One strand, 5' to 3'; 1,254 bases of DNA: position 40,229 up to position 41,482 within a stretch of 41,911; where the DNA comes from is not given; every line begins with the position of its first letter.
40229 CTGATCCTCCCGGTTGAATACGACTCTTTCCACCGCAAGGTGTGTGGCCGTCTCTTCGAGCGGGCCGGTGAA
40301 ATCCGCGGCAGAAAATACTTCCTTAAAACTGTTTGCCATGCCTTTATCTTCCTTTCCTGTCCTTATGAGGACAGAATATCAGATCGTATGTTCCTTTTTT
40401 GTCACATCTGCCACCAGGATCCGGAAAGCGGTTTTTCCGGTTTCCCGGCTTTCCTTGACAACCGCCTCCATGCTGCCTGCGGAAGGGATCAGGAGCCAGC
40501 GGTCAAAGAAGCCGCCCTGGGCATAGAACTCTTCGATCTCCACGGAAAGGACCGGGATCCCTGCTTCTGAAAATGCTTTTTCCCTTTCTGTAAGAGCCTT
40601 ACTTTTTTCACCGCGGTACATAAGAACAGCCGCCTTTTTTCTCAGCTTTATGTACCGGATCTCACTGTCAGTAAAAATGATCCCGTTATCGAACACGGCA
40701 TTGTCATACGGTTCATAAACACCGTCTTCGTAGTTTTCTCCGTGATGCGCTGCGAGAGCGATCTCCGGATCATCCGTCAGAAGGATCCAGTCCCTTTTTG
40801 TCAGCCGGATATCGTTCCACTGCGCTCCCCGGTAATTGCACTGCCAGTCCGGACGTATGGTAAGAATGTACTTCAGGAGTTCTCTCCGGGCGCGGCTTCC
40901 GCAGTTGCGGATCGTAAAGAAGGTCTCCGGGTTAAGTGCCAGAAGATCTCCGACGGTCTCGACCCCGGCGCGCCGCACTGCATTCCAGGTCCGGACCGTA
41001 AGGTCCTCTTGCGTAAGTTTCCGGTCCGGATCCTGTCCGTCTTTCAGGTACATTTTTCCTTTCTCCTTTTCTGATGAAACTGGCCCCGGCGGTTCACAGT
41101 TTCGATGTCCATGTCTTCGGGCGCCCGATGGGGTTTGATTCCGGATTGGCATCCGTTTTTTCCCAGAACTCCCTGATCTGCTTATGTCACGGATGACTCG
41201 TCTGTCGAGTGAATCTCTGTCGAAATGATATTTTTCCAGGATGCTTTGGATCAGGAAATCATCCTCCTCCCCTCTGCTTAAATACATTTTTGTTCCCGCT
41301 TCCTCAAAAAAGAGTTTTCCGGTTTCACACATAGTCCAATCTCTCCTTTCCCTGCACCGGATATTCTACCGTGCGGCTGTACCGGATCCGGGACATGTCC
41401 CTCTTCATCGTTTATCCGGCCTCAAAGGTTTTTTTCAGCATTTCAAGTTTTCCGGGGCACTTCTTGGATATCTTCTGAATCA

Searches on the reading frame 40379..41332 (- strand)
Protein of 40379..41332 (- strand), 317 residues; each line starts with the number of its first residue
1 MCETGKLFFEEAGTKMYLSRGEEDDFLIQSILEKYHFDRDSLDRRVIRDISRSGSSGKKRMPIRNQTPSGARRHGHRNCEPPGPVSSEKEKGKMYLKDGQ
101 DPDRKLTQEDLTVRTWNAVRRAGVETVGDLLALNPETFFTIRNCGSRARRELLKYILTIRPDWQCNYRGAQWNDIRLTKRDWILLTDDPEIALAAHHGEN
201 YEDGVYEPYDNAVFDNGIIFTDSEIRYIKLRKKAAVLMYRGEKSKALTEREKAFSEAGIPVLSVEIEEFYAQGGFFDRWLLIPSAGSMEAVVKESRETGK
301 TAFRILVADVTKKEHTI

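Call 15: search_protein_families(library=pfam, max_evalue=0.001, proteins=[window:40379-41332:-])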
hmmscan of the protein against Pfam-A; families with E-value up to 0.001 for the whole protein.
window:40379-41332:- (317 aa): 1 family
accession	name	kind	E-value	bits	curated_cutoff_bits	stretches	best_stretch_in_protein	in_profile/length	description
PF03118.21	RNA_pol_A_CTD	-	3.3e-08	33.6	23.8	1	102-153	11-62/67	Bacterial RNA polymerase, alpha chain C terminal domain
